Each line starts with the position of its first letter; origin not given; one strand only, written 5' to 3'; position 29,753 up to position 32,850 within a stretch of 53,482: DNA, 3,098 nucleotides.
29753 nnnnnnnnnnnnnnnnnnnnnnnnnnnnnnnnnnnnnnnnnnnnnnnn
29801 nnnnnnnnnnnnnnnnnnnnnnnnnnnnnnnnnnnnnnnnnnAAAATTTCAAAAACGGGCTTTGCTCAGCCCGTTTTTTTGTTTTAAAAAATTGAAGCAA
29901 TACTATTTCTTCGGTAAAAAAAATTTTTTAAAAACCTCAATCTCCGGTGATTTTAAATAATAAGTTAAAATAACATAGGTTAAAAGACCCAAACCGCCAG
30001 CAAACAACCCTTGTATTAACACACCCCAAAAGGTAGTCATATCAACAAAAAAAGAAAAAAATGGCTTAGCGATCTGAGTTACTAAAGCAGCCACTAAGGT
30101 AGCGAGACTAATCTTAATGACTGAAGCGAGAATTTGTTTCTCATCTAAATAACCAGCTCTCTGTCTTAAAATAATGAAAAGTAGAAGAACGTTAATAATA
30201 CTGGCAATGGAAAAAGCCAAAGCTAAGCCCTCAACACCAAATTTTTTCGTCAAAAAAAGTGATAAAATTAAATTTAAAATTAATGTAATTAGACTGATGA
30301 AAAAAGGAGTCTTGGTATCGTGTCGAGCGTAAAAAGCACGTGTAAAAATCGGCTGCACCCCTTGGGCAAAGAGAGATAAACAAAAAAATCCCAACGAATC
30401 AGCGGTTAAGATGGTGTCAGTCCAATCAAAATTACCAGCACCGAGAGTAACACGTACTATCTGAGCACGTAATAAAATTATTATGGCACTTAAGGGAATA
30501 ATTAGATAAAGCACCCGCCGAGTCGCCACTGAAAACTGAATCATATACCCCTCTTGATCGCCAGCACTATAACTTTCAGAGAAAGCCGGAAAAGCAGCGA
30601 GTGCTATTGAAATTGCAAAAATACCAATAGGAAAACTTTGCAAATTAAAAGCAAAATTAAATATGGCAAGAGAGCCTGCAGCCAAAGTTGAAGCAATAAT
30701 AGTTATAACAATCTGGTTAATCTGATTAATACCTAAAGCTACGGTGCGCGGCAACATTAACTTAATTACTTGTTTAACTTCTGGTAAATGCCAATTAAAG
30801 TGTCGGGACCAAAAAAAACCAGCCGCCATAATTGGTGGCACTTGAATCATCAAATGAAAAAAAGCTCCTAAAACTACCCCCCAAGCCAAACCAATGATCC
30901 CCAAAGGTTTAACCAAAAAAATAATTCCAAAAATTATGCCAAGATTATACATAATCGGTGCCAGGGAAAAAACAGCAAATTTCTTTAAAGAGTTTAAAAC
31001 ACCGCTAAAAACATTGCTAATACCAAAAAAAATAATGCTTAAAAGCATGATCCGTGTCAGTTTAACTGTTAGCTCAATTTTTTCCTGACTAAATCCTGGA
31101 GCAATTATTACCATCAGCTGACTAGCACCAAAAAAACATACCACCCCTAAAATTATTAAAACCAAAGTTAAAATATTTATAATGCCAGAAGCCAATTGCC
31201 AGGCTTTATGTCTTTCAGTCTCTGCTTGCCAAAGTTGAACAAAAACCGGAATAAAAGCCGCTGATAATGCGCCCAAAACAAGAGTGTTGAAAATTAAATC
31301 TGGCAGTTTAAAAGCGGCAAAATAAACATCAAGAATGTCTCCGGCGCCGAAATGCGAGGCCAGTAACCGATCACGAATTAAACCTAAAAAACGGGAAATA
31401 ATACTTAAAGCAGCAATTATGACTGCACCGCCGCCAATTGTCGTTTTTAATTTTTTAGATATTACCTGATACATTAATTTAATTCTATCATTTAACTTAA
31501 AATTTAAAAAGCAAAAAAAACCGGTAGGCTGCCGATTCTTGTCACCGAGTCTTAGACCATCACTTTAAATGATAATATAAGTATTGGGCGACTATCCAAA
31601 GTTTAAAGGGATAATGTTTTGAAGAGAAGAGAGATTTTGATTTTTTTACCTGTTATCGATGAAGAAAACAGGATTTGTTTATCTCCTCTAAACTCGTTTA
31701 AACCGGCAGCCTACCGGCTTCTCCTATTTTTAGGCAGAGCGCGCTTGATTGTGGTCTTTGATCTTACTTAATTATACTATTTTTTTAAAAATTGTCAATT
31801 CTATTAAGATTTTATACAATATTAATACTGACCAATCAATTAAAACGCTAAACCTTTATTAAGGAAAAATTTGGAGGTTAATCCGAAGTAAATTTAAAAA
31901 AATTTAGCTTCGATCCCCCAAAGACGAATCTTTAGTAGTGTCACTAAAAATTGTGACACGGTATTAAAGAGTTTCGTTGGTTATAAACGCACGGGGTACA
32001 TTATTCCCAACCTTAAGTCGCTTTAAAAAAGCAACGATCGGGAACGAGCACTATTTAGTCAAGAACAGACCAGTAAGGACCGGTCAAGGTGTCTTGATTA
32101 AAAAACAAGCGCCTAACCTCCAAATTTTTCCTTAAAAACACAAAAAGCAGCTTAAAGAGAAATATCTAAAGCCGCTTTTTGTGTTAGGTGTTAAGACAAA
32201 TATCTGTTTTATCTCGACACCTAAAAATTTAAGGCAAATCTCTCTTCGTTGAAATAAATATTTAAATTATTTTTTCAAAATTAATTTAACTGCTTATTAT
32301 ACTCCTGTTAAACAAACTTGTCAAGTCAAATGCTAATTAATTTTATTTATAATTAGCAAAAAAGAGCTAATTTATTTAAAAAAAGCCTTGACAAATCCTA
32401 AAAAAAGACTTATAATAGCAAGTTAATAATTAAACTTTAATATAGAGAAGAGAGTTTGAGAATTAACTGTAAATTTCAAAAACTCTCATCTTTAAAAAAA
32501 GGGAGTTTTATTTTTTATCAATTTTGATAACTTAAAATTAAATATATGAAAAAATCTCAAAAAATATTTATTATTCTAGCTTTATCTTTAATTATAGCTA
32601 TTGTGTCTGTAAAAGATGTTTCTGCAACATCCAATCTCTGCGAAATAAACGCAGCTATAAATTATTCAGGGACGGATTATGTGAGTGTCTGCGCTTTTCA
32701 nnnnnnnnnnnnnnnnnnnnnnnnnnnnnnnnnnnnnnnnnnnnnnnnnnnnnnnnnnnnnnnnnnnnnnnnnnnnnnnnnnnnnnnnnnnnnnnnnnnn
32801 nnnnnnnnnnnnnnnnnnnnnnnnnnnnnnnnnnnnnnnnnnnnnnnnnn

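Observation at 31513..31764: RNA unit 1: self-terminating ~250-nt folded RNA directly upstream of murJ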

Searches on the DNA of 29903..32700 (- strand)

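Call 5: search_rna_families(source=window, start=31300, end=32700, threshold=evalue, max_evalue=10, show_alignments=3)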
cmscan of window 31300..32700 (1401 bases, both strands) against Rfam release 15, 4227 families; matches with E-value up to 10: 18.
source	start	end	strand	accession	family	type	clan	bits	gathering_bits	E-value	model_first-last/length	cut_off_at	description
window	32132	32205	+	RF01742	lactis-plasmid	Gene; sRNA;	-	26.5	70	0.12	1-106/106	no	lactis-plasmid RNA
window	32097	32178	+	RF02844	RefA9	Gene; antisense;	-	21.5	49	1.8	1-64/64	no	Enterococcus sRNA A9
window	31614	31695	+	RF04295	mir-329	Gene; miRNA;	CL00149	21.2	76.8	0.15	1-80/80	no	mir-329 microRNA precursor family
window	32144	32212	-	RF02844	RefA9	Gene; antisense;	-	20.9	49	2.4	1-64/64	no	Enterococcus sRNA A9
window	32127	32183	+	RF00125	IS128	Gene; sRNA;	-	20.5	80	0.17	152-198/209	no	IS128 RNA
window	31545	31672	+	RF00429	SNORA29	Gene; snRNA; snoRNA; HACA-box;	CL00030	20.1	50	1.5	1-140/140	no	Small nucleolar RNA SNORA29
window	32358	32394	-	RF01378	CRISPR-DR65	Gene; CRISPR;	-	19.9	43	4.3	1-37/37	no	CRISPR RNA direct repeat element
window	32329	32360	-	RF01363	CRISPR-DR50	Gene; CRISPR;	-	19.3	47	8.4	1-46/46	no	CRISPR RNA direct repeat element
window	32138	32184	-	RF00639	mir-515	Gene; miRNA;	CL00096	18.1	68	2.5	1-87/87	no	mir-515 microRNA precursor family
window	32125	32239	+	RF01654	ceN82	Gene; snRNA; snoRNA; HACA-box;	-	17.6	80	8.5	1-135/135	no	Caenorhabditis snoRNA ceN82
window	32138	32184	-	RF03664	MIR6288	Gene; miRNA;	-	17.4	74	3.7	1-92/92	no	MIR6288 microRNA precursor family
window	32435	32502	+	RF00979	mir-553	Gene; miRNA;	-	17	82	7.1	1-62/62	no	mir-553 microRNA precursor family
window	31560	31634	+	RF00439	SNORD87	Gene; snRNA; snoRNA; CD-box;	-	16.1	50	9.7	1-85/85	no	Small nucleolar RNA SNORD87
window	32618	32636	-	RF02125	JPX_2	Gene; lncRNA;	-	15.4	48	3.8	51-69/69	no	JPX transcript, XIST activator conserved region 2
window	32441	32496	-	RF00811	mir-84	Gene; miRNA;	-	13.9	60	8.6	1-75/75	no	mir-84 microRNA precursor family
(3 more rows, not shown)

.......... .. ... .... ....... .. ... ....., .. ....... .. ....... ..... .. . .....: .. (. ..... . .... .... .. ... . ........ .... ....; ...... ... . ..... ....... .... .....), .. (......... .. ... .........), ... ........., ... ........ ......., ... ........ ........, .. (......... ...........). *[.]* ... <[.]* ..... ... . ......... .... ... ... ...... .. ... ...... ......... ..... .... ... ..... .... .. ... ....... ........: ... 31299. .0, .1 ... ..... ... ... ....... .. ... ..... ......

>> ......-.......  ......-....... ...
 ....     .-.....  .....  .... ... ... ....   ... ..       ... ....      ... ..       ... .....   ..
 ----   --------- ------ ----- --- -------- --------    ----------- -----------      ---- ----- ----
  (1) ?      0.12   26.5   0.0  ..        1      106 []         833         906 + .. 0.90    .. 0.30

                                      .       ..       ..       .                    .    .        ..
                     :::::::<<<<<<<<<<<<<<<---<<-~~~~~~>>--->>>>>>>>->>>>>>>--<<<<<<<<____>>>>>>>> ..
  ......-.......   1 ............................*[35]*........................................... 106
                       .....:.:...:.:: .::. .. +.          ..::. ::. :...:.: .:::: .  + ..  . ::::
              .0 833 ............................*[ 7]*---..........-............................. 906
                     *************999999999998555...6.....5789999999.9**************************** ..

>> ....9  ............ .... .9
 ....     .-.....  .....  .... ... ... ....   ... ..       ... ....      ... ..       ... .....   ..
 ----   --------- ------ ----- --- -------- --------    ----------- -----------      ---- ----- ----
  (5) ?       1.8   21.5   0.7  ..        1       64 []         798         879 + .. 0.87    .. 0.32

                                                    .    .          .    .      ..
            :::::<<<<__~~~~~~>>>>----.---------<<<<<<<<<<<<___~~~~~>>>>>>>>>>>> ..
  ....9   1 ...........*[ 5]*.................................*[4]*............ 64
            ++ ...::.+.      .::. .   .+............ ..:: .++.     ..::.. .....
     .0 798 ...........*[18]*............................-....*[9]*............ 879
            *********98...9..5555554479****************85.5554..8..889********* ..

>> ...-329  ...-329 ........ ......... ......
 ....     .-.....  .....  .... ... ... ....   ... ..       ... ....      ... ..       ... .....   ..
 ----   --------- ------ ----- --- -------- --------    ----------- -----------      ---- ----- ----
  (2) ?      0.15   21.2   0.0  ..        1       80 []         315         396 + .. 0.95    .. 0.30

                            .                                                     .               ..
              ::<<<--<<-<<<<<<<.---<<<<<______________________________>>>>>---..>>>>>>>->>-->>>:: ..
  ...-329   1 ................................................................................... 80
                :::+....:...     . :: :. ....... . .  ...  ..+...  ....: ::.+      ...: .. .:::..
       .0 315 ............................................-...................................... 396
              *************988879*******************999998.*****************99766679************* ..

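Call 30: search_dna_similar(query=window:31475-32545:-, collection=phages, mode=distant, max_evalue=0.01)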
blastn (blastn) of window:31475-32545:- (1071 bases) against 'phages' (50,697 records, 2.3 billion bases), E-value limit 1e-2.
Records with a match: 5; places in all: 5; records where one place covers at least 80% of the query: 0.
Best place of each record, by identity: 80-90% 5.
By first word of the organism name: Prevotella 5.
By host as written in the record: Prevotella sp. 5.
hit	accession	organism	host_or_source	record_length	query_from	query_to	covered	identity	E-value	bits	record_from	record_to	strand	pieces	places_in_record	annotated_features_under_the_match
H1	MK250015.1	Prevotella phage Lak-A1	Prevotella sp.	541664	245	294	5%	82.4%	7e-3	49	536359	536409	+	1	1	record has no annotation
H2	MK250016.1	Prevotella phage Lak-A1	Prevotella sp.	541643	245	294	5%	82.4%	7e-3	49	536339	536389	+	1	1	record has no annotation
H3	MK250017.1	Prevotella phage Lak-A1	Prevotella sp.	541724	245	294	5%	82.4%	7e-3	49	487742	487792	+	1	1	record has no annotation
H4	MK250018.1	Prevotella phage Lak-A1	Prevotella sp.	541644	245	294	5%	82.4%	7e-3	49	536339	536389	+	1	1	record has no annotation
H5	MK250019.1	Prevotella phage Lak-A2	Prevotella sp.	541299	245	294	5%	82.4%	7e-3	49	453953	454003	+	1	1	record has no annotation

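Call 41: search_rna_families(sources=[L021, L011, L016, L013, L017], threshold=gathering)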
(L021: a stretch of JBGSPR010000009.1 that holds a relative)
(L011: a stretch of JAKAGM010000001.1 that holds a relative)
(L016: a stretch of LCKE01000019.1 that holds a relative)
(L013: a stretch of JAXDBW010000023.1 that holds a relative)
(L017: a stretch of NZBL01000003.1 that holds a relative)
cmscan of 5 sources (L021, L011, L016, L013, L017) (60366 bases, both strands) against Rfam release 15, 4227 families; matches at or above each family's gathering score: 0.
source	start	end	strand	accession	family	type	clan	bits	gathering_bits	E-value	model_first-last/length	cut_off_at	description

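Call 59: build_rna_model(alignment_id=A2, structure=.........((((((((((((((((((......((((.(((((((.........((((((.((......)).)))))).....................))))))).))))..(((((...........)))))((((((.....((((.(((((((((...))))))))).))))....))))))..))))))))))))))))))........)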
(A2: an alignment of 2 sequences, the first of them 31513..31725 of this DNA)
Model R1 built from alignment A2 (2 sequences, 214 columns); structure: as given.
model positions 214; base pairs 61; branch points 2; effective number of sequences 0.72; information 0.59 bits per position. Calibrated on 0.2 Mb of random sequence (short: E-values are rough).
structure used (alignment columns):
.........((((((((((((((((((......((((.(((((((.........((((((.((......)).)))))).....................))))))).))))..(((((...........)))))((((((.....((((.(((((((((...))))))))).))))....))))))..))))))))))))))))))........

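Call 60: search_with_rna_model(model_id=R1, sources=[window, L001, L002, L004, L009, L010, L011, L012, L013, L014, L015, L016, L017, L018, L019, L020, L021, L022, L023, L024, L025, L026, L027, L028, L029, L030, L031, L032, L033, L034, L035, L036, L037, L038, L039, L040, L041, L042, L043, L044, L045, L046, L047, L048, L049, L050, L051, L052, L053, L054, L055, L056, L057, L058, L059, L060, L061, L062, L063, L064, L065, L066, L067, L068, L069, L070, L071, L072, L073, L074, L075, L076, L077, L078, L079, L080, L081, L082, L083, L084, L085, L086, L087, L088], max_evalue=10)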
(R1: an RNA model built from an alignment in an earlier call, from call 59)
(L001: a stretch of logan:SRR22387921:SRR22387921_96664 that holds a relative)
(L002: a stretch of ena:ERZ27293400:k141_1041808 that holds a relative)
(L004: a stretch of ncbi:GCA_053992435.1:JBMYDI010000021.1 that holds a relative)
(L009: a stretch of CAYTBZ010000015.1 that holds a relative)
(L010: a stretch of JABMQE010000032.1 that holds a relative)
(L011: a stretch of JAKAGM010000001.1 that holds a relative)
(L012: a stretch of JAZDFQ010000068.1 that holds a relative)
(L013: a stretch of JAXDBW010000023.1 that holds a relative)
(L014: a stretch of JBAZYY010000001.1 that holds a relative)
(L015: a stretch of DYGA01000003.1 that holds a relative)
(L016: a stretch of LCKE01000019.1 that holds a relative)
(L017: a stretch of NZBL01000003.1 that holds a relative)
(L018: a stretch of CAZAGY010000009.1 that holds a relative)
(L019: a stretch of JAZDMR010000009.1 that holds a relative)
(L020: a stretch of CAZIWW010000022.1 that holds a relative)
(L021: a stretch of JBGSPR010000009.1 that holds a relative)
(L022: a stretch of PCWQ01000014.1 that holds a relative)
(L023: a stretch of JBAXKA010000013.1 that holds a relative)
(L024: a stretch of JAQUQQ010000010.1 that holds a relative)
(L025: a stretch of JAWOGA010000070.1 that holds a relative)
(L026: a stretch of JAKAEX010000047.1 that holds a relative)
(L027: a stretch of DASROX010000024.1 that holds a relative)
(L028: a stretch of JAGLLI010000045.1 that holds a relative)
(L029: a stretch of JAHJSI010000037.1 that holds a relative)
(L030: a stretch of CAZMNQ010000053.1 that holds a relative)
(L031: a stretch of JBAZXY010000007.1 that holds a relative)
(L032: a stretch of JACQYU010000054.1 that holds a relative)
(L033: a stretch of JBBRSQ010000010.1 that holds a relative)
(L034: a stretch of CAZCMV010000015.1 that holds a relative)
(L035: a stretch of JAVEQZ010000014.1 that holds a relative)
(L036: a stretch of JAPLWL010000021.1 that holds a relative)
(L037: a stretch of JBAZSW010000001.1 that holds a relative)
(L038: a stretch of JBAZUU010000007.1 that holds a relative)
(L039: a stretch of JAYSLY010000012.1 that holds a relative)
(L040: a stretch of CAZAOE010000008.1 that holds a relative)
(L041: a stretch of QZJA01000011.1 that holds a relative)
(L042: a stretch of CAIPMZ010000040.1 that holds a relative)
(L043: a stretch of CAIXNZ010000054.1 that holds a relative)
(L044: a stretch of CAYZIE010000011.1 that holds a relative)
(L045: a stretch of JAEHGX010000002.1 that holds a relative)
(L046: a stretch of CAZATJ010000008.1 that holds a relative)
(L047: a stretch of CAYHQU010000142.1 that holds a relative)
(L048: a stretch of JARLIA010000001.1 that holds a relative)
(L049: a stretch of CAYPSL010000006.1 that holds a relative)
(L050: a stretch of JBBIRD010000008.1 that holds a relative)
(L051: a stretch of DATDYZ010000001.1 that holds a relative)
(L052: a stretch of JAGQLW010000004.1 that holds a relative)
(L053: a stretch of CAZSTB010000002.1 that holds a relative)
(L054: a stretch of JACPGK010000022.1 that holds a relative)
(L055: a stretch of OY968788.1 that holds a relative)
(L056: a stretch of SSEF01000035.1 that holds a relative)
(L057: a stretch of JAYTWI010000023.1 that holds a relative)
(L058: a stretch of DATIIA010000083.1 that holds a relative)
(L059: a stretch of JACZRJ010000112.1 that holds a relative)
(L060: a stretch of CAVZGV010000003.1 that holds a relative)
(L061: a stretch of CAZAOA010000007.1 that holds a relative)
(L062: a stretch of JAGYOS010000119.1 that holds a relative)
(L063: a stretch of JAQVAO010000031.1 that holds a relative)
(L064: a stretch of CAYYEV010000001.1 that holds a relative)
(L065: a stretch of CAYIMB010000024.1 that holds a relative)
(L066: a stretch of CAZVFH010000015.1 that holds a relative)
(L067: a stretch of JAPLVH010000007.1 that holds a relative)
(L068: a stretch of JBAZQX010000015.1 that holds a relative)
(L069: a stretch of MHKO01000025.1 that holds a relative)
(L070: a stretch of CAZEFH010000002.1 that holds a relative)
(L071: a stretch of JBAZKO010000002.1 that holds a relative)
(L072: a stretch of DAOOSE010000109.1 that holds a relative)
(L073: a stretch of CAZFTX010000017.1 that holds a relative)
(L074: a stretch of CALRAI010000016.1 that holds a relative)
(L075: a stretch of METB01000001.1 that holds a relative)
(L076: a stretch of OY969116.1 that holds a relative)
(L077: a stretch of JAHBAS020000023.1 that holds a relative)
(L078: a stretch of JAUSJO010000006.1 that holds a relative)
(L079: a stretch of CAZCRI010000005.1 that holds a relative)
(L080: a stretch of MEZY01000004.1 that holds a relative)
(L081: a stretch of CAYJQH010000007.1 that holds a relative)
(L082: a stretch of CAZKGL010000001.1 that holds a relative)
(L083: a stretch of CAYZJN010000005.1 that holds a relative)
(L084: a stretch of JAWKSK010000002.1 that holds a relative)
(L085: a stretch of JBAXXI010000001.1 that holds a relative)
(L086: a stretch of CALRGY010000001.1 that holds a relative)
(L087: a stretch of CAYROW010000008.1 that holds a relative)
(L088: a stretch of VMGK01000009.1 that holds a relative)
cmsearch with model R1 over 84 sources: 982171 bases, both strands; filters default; matches with E-value up to 10: 39.
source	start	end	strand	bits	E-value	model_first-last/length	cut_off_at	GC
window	31513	31726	-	275.7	4.8e-71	1-214/214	no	0.37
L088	838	881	-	18.4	0.034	1-214/214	no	0.36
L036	1195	1247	+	17.8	0.049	47-99/214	no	0.21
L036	9322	9432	+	17.5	0.057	1-214/214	no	0.34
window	31616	31693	+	17.4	0.064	34-111/214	no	0.31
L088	5786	5982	+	16.6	0.099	1-214/214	no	0.39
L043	5917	5954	+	16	0.15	1-214/214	no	0.5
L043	5918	5955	-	15.1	0.25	1-214/214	no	0.5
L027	1569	1637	-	14.5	0.37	38-107/214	no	0.26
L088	12151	12204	-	14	0.52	1-214/214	no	0.43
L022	875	937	-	13.9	0.53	41-104/214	no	0.25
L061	11520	11568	-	13.6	0.63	1-214/214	no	0.39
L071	10100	10143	+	12.8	1.1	1-214/214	no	0.32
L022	11088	11153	+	12.4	1.3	38-107/214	no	0.3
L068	763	820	+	12.4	1.4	1-214/214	no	0.31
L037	9677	9764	-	11.8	2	112-186/214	no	0.31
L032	5820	5986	-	11.7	2.1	1-214/214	no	0.28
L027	11812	11859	+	11.5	2.4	1-214/214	no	0.21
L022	2626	2674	+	11.4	2.5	1-214/214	no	0.18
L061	10800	10854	-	11.1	3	1-214/214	no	0.38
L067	2760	2789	+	11.1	3.1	1-214/214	no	0.43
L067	2761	2790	-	11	3.2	1-214/214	no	0.43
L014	10187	10230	-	11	3.3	55-98/214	no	0.18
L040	1294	1354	+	10.9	3.4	41-104/214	no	0.34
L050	2696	2754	-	10.7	3.7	40-105/214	no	0.25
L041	12874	12911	-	10.6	4.2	1-214/214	no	0.34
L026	4573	4621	-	10.4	4.5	1-214/214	no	0.41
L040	4036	4074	+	10.4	4.5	1-214/214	no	0.18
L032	4004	4045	+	10.4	4.6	1-214/214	no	0.38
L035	5176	5220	+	10.4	4.6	1-214/214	no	0.47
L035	9105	9177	+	10.3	5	1-214/214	no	0.32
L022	1656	1697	+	10.1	5.5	1-214/214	no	0.43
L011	5617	5667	-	9.9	6.5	1-214/214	no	0.41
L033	9955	10020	-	9.6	7.5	1-214/214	no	0.42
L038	7642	7679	+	9.6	7.6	1-214/214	no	0.34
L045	11821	11859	+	9.6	7.8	1-214/214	no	0.23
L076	506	551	+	9.2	9.7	1-214/214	no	0.43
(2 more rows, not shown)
